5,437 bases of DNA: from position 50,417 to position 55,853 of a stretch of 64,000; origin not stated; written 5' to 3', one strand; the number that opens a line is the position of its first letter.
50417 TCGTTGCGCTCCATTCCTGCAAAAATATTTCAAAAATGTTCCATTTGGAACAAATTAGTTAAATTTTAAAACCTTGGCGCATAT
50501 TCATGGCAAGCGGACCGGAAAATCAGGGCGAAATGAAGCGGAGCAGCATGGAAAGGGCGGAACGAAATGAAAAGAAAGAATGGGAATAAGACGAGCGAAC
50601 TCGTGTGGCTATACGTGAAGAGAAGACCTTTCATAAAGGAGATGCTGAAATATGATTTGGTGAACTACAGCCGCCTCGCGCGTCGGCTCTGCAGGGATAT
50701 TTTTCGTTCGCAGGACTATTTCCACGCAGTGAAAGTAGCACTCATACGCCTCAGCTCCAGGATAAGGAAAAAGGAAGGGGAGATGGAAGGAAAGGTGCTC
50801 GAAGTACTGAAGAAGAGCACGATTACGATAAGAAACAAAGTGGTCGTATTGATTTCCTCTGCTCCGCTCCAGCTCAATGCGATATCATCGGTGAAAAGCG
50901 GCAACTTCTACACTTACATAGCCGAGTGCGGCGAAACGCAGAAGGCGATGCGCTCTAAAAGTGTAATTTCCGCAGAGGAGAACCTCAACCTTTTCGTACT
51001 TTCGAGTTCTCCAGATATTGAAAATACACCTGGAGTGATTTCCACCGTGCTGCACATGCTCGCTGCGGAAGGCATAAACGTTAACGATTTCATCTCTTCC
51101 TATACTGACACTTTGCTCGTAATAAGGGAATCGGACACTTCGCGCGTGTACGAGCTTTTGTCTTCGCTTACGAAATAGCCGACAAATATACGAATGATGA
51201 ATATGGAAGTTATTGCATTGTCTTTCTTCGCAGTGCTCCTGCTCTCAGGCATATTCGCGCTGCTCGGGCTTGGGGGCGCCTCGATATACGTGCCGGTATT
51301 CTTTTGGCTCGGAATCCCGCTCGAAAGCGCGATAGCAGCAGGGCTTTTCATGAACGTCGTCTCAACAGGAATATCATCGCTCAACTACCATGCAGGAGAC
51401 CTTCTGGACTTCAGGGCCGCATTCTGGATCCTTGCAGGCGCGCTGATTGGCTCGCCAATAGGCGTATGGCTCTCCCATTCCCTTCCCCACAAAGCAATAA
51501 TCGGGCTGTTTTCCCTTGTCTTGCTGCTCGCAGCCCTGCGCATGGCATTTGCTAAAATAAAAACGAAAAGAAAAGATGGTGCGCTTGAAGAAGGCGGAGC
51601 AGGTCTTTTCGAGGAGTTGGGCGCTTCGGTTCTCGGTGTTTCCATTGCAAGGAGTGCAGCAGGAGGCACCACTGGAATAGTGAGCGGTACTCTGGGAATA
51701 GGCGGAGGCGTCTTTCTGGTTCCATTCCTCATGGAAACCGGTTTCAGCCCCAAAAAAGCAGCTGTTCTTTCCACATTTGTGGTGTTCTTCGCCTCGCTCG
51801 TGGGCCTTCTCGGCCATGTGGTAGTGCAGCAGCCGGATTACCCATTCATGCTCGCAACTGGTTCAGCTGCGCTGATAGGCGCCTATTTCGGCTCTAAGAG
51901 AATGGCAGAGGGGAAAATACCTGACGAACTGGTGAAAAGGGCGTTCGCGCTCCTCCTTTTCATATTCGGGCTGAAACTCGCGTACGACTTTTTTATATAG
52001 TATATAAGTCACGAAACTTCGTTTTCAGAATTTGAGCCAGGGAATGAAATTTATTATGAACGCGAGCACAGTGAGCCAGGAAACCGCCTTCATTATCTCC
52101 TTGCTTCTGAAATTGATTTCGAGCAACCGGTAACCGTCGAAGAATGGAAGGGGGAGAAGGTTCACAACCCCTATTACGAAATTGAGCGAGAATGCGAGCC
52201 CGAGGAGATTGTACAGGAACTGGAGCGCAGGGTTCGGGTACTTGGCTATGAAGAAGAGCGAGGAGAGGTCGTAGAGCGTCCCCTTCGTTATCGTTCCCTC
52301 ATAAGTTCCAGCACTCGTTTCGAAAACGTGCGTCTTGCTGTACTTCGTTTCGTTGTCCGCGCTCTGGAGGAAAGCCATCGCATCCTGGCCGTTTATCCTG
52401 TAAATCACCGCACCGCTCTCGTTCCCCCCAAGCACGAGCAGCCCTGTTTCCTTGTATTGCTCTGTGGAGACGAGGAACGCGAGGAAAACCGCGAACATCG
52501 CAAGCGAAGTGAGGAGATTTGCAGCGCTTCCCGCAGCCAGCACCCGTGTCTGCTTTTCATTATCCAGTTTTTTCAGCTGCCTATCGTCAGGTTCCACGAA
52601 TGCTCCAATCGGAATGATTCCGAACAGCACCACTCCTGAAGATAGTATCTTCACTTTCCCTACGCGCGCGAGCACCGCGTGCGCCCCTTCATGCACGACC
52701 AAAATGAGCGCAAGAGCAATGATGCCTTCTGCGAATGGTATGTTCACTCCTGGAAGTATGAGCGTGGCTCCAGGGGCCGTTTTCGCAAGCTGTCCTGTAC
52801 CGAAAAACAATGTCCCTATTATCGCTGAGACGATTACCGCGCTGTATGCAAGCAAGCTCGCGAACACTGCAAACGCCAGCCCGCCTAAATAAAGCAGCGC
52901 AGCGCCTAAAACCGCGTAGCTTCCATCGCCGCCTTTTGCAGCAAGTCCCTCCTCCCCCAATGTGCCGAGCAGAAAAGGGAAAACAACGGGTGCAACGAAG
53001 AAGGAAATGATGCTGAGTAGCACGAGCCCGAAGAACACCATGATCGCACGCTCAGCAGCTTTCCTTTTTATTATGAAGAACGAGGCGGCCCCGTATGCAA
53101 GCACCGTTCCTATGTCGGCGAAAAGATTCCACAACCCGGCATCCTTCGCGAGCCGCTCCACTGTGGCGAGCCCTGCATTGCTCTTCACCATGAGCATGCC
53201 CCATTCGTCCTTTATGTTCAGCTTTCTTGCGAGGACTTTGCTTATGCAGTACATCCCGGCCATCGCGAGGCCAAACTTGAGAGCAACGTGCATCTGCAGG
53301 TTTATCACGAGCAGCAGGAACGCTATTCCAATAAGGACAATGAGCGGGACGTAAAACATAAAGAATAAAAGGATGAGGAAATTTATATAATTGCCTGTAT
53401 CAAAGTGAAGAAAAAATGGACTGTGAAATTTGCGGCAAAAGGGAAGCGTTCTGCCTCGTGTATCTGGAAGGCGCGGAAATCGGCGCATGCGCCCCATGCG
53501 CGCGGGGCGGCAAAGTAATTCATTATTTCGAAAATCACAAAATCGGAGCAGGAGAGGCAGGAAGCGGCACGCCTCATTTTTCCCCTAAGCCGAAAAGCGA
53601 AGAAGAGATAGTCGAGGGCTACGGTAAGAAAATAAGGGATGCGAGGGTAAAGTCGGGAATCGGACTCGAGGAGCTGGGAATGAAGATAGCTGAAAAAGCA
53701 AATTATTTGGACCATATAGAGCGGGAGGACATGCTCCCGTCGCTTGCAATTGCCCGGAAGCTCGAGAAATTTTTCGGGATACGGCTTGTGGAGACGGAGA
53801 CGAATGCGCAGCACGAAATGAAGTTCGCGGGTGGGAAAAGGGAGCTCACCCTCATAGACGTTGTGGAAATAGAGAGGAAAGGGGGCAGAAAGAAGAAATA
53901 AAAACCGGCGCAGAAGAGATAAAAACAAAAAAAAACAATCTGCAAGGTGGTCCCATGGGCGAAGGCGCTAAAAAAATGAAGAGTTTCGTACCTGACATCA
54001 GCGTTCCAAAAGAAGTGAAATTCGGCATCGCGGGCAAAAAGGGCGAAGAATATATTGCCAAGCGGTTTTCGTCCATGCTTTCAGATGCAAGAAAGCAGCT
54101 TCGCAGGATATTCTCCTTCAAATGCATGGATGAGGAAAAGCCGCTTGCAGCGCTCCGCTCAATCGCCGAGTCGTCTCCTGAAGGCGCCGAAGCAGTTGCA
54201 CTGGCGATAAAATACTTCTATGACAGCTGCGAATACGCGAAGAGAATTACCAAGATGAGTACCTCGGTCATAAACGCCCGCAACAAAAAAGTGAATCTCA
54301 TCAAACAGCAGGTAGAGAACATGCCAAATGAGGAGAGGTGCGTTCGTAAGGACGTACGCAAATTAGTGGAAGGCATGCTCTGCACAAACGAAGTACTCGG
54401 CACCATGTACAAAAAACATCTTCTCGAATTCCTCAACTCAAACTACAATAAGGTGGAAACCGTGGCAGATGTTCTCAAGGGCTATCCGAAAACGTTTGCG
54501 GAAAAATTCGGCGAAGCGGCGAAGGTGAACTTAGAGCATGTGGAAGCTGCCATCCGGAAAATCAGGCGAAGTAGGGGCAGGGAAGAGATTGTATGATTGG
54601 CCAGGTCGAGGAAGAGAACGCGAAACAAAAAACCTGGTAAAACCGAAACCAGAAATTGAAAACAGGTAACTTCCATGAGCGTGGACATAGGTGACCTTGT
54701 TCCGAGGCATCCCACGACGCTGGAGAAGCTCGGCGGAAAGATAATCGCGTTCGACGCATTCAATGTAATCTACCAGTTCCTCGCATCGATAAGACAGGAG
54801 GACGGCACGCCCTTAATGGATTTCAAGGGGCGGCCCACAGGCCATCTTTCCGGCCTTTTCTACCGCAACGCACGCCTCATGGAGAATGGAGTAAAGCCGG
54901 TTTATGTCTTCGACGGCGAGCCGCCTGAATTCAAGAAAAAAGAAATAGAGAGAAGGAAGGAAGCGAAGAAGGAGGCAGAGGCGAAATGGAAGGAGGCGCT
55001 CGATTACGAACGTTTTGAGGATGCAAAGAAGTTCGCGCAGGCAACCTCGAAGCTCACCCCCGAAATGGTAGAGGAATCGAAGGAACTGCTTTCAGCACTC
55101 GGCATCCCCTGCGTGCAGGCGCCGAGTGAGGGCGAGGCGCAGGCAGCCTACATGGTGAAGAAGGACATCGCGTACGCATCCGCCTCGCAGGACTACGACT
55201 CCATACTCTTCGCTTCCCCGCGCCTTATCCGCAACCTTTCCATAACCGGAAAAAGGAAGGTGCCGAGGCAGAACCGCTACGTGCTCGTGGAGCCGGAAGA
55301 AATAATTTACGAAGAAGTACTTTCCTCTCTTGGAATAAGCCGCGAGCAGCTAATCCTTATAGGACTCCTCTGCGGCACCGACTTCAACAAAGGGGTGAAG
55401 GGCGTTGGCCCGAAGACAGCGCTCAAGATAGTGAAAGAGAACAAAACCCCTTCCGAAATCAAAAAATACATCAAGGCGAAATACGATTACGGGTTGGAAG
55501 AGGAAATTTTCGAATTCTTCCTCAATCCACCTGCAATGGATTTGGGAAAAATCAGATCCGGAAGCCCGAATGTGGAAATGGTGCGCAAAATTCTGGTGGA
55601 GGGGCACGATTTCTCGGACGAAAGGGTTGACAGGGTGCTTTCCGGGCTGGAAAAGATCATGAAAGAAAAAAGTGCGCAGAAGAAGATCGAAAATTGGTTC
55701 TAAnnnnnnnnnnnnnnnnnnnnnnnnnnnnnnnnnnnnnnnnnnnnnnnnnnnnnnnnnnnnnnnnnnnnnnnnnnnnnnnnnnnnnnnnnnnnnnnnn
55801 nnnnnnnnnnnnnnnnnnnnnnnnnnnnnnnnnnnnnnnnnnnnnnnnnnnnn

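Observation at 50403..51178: Winged-helix plus ACT regulator transcribed divergently from the complete argJBDCFGH operon, with a perfect palindromic operator candidate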

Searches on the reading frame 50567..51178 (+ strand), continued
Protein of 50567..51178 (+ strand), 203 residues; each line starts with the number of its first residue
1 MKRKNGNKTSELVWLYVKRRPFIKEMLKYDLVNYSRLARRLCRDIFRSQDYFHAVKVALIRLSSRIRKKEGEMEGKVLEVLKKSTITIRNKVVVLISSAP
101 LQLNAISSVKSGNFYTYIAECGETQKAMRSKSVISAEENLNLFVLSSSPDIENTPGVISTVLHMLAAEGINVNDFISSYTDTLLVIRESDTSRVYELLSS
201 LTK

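Call 85: find_encoding_contigs(protein=P0301, flank=4000, max_places=1)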
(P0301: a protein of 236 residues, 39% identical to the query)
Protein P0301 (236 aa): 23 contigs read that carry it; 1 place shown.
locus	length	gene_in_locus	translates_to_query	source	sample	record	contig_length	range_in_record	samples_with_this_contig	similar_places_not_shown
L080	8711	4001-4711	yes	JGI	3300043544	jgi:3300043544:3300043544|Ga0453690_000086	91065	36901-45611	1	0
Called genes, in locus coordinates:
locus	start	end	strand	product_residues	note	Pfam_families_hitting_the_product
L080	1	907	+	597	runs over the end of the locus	PF02225:PA (weak), PF04389:Peptidase_M28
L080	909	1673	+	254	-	PF01812:5-FTHF_cyc-lig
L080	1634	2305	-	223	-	PF03483:B3_4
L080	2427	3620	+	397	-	PF01546:Peptidase_M20, PF07687:M20_dimer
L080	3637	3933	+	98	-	PF00190:Cupin_1 (weak), PF07883:Cupin_2, PF02311:AraC_binding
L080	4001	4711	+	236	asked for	PF24367:DUF7523 (faint), PF13840:ACT_7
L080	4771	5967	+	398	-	PF00764:Arginosuc_synth, PF06508:QueC (faint), PF20979:Arginosuc_syn_C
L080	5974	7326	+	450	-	PF00206:Lyase_1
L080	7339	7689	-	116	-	-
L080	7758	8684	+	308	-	PF17284:Spermine_synt_N, PF01564:Spermine_synth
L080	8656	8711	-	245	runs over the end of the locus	PF01411:tRNA-synt_2c, PF07973:tRNA_SAD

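Call 89: find_homologous_proteins(query=P0130, max_evalue=0.00001)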
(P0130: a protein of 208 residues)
Query P0130 (208 aa): 9 proteins with E <= 0.00001 among 495 candidates.
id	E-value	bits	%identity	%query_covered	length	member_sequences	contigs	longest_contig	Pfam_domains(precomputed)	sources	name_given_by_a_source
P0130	3.9e-122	423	100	100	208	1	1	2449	PF13840.13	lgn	-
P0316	2.2e-81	290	64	100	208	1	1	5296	PF13840.13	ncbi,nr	ncbi:ACT domain-containing protein [Candidatus Woesearchaeota archaeon]|nr:ACT domain-containing pro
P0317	3.4e-71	257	60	99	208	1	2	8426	PF13840.13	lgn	-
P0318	2.3e-40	156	41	100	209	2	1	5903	-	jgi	-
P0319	2.5e-34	137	40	100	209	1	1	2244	-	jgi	jgi:hypothetical protein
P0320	4.3e-22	97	34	99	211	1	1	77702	PF13840.13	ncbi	-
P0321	5.9e-18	83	30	100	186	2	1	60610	PF24367.2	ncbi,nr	ncbi:hypothetical protein GLU60_00800 [Nanohaloarchaea archaeon H01]|nr:hypothetical protein [Nanoha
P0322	1.3e-15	76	33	99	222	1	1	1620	PF22468.3,PF13840.13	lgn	-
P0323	1.3e-13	69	30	99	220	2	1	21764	PF22468.3,PF13840.13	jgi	jgi:aspartokinase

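Call 90: find_encoding_contigs(protein=P0317, flank=4000, max_places=1)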
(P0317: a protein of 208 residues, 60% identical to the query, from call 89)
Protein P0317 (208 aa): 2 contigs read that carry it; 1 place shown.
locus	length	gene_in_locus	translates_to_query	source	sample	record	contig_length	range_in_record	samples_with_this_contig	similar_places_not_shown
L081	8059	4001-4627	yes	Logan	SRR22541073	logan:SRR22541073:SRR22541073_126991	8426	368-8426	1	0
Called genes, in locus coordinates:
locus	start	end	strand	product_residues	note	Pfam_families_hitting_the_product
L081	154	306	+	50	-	-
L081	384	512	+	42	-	-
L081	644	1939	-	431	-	PF00206:Lyase_1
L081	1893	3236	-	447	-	PF00764:Arginosuc_synth, PF06508:QueC (weak), PF20979:Arginosuc_syn_C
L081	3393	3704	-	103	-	-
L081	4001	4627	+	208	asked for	PF13840:ACT_7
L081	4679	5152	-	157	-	PF09339:HTH_IclR (weak), PF13404:HTH_AsnC-type (weak), PF13412:HTH_24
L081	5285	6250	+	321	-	PF04014:MazE_antitoxin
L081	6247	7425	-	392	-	-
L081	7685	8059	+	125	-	?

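Call 91: find_encoding_contigs(protein=P0320, flank=4000, max_places=1)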
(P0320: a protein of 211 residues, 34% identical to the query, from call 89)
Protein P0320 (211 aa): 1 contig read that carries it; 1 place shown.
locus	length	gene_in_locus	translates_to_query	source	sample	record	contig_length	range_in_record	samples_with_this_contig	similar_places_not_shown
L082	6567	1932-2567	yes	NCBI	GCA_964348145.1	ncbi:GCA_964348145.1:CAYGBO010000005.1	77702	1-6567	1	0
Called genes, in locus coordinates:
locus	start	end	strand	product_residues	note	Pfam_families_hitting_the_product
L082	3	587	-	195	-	?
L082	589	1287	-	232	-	PF20979:Arginosuc_syn_C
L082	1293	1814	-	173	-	PF00764:Arginosuc_synth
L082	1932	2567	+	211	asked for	PF13840:ACT_7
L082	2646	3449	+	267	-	PF24396:DUF7541 (weak), PF00510:COX3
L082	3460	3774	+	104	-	PF03626:COX4_pro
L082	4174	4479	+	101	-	-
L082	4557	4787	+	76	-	-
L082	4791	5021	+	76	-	-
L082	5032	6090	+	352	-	PF01008:IF-2B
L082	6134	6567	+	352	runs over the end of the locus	PF01798:Nop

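Call 92: find_encoding_contigs(protein=P0321, flank=4000, max_places=1)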
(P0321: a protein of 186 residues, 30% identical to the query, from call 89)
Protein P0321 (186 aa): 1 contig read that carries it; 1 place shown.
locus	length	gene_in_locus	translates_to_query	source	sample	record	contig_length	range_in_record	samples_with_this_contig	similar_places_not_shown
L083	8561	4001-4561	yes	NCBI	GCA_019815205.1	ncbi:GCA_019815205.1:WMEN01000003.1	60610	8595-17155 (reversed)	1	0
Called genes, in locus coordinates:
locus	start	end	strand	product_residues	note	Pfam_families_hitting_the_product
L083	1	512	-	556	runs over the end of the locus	PF03485:Arg_tRNA_synt_N, PF00750:tRNA-synt_1d, PF01406:tRNA-synt_1e (faint), PF05746:DALR_1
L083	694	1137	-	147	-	PF01546:Peptidase_M20, PF07687:M20_dimer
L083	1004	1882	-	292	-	PF13378:MR_MLE_C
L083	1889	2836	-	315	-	-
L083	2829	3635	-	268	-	-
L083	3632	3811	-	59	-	-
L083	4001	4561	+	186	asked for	PF24367:DUF7523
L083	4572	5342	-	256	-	PF00491:Arginase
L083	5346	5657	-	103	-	PF03819:MazG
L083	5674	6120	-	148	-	PF00583:Acetyltransf_1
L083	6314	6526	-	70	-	PF03911:Sec61_beta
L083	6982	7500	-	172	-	-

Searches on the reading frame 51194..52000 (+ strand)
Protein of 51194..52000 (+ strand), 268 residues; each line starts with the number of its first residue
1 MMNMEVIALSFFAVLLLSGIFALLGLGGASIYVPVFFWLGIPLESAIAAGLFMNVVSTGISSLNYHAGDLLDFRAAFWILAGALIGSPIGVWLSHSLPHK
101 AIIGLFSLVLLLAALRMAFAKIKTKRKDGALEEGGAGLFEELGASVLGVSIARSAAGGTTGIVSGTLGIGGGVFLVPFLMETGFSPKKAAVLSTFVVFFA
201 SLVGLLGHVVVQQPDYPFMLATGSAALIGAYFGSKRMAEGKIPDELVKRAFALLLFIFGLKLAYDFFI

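Call 4: search_protein_families(library=pfam, proteins=[window:51194-52000:+], max_evalue=0.01)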
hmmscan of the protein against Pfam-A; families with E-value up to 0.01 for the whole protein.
window:51194-52000:+ (268 aa): 1 family
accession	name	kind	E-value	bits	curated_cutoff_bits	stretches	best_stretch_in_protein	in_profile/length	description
PF01925.25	TauE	-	2.1e-41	142.6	32.6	1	11-262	2-237/237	Sulfite exporter TauE/SafE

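Call 5: search_protein_families(library=ncbifam, proteins=[window:51194-52000:+], max_evalue=0.1)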
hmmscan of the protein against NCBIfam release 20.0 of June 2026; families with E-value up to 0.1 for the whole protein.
window:51194-52000:+ (268 aa): 1 family
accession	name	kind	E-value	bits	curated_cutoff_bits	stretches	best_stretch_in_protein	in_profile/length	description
NF040961.1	MamO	equivalog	4.1e-06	25.4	800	1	153-261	531-646/648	magnetosome protein MamO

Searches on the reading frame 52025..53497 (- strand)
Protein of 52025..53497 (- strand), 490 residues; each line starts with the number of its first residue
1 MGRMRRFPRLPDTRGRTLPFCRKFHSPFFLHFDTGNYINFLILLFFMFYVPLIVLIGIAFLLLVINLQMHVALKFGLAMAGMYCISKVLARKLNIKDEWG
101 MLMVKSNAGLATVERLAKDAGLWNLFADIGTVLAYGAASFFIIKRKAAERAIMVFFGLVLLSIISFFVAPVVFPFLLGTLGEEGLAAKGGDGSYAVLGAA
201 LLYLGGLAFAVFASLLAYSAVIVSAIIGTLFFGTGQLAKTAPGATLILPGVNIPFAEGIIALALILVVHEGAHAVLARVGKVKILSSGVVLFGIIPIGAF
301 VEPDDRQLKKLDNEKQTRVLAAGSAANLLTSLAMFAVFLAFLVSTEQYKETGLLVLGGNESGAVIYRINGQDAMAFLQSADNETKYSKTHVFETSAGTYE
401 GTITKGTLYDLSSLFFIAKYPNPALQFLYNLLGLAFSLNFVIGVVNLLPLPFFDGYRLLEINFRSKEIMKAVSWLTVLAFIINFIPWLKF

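Call 5: search_protein_families(library=ncbifam, proteins=[window:52025-53497:-], max_evalue=0.1)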
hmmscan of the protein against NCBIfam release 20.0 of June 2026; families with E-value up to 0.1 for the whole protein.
window:52025-53497:- (490 aa): 1 family
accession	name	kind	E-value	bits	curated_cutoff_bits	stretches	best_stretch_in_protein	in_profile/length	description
NF041824.1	daptide_HExxH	equivalog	0.0017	17.5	300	1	412-477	234-303/379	daptide biosynthesis intramembrane metalloprotease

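Call 63: search_protein_families(library=pfam, proteins=[window:52025-53497:-], max_evalue=0.00001)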
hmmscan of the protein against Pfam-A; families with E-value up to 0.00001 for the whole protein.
window:52025-53497:- (490 aa): 1 family
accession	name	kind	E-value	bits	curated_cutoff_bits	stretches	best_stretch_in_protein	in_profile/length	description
PF02163.28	Peptidase_M50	-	1.8e-25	90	27.2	1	258-464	2-195/221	Peptidase family M50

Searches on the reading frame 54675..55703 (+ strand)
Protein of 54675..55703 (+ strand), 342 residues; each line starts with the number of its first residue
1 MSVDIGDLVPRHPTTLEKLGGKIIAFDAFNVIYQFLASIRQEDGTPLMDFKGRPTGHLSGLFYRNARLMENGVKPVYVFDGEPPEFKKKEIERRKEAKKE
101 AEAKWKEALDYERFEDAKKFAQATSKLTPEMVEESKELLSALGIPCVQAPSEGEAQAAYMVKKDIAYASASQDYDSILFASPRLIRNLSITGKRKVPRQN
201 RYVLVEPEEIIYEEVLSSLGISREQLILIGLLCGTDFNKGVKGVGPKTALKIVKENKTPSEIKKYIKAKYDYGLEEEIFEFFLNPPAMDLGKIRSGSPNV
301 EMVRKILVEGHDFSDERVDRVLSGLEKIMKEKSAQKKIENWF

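Call 63: search_protein_families(library=pfam, proteins=[window:54675-55703:+], max_evalue=0.00001)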
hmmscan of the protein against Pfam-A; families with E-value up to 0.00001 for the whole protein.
window:54675-55703:+ (342 aa): 2 families
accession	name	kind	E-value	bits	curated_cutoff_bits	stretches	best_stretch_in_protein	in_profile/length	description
PF00867.23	XPG_I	-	1.1e-25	90.2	24.9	1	143-236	1-89/89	XPG I-region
PF00752.23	XPG_N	-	5e-20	72.3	22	1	13-101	18-101/101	XPG N-terminal domain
